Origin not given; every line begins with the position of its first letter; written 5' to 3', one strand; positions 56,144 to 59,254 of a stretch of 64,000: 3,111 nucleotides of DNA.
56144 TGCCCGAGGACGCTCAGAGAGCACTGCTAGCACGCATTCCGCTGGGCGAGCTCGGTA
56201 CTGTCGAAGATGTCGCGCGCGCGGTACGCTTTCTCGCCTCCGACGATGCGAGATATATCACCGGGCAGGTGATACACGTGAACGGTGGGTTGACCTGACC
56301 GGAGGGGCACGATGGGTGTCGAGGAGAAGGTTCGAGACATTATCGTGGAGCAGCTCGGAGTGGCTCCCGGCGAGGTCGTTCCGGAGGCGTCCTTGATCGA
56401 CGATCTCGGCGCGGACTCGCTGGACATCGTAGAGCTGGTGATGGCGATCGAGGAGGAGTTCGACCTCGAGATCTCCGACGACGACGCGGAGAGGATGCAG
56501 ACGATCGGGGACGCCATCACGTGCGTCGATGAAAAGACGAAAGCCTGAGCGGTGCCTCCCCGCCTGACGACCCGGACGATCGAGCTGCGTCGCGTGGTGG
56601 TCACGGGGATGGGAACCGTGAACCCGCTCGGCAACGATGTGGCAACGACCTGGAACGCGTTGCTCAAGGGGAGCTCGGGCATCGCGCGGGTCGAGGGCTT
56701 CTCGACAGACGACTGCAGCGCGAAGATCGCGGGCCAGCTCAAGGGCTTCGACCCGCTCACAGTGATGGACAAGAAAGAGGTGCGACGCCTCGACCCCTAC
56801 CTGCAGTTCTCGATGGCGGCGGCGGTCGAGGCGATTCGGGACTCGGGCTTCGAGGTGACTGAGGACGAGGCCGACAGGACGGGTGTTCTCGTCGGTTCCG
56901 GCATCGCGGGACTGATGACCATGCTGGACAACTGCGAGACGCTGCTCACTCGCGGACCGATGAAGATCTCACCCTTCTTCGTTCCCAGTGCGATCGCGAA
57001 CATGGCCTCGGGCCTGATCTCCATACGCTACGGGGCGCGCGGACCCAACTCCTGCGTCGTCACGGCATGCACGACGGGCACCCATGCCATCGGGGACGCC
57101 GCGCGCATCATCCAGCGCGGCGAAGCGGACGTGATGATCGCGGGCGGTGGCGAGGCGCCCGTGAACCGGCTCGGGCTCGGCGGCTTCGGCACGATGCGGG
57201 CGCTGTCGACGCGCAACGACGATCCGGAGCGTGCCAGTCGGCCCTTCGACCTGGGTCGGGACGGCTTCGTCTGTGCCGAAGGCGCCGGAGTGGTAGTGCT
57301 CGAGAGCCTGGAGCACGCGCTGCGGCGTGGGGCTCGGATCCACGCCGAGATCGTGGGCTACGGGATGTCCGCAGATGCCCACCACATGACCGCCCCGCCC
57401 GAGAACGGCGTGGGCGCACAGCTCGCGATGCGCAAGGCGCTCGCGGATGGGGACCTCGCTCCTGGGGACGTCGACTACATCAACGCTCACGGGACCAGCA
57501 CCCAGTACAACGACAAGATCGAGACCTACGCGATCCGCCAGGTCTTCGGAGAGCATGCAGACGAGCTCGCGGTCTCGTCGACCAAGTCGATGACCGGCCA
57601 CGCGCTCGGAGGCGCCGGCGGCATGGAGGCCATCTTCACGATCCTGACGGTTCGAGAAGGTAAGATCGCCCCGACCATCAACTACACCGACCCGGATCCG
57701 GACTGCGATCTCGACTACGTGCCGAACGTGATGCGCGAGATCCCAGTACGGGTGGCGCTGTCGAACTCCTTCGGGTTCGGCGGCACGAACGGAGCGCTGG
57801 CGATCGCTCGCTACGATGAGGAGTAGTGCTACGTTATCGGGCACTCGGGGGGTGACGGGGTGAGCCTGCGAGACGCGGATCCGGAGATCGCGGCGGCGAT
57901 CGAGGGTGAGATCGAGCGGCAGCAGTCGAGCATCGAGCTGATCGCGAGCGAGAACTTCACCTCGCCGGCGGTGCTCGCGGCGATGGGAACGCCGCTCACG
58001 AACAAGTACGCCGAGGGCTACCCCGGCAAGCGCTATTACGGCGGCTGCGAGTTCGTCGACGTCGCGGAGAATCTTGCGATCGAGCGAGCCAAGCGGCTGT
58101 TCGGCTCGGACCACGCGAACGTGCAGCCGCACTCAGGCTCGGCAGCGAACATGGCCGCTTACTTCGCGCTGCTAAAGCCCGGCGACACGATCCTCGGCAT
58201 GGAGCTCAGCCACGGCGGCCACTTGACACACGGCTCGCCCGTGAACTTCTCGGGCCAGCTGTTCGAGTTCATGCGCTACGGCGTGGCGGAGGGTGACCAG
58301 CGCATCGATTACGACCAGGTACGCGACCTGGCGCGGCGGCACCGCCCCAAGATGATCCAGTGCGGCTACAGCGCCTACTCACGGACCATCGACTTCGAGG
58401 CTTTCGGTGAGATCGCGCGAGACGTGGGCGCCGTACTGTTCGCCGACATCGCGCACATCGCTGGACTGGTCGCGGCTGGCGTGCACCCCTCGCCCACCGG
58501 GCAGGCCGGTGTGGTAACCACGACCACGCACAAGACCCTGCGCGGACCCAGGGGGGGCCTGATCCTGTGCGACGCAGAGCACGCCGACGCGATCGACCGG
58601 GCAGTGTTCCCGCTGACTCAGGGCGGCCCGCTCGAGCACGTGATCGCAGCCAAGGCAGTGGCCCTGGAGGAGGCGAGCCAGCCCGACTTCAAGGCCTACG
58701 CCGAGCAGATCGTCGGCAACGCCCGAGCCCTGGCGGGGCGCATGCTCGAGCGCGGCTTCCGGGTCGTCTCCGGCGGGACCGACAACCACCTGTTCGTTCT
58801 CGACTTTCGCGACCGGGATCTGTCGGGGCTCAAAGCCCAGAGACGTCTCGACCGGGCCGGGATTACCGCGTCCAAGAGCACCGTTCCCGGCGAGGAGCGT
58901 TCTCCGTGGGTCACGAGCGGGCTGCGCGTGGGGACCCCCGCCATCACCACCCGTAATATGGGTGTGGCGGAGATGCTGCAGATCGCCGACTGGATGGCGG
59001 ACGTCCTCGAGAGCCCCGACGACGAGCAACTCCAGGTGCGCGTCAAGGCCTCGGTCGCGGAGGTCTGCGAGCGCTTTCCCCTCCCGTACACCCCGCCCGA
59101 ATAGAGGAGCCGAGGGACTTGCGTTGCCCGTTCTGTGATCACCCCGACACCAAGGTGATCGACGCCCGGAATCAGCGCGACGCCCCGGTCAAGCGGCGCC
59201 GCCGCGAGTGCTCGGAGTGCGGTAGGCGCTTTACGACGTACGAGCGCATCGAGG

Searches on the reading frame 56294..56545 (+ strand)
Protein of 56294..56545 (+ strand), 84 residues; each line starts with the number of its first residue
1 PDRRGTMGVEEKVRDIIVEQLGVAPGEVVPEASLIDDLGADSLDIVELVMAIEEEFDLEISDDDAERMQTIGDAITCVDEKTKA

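Call 46: search_protein_families(library=pfam, proteins=[window:56294-56545:+], max_evalue=0.001)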
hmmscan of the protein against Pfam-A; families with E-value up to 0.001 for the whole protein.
window:56294-56545:+ (84 aa): 3 families
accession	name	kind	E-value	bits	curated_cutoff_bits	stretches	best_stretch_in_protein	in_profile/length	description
PF00550.31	PP-binding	-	4e-15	56.3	20.8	1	11-77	1-66/67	Phosphopantetheine attachment site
PF14573.12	PP-binding_2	-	8.8e-05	23.1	32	1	22-75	28-81/96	Acyl-carrier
PF23297.2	ACP_SdgA_C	-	0.00043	20.8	27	1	9-82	11-83/95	Highly reducing polyketide synthase sdgA, C-terminal ACP domain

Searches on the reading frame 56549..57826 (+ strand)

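Call 46: search_protein_families(library=pfam, proteins=[window:56549-57826:+], max_evalue=0.001)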
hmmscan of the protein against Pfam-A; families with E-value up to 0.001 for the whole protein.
window:56549-57826:+ (425 aa): 3 families
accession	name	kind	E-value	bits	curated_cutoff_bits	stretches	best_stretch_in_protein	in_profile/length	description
PF00109.32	ketoacyl-synt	-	1.1e-59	202.6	20.8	1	14-257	2-252/252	Beta-ketoacyl synthase, N-terminal domain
PF02801.28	Ketoacyl-synt_C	-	3.3e-39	134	20.8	1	265-379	1-118/119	Beta-ketoacyl synthase, C-terminal domain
PF00108.29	Thiolase_N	-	0.00042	20.2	26.4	0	166-202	77-113/260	Thiolase, N-terminal domain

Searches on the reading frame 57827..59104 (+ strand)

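Call 46: search_protein_families(library=pfam, proteins=[window:57827-59104:+], max_evalue=0.001)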
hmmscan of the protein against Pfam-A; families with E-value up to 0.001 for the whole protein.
window:57827-59104:+ (425 aa): 3 families
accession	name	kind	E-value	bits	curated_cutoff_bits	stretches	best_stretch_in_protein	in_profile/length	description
PF00464.25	SHMT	-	8e-160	532.2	27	1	14-390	1-399/399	Serine hydroxymethyltransferase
PF00155.27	Aminotran_1_2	-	6.8e-09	35.8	19.7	1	89-378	52-354/361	Aminotransferase class I and II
PF01212.27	Beta_elim_lyase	-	7.9e-05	22.6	27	1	86-316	39-240/288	Beta-eliminating lyase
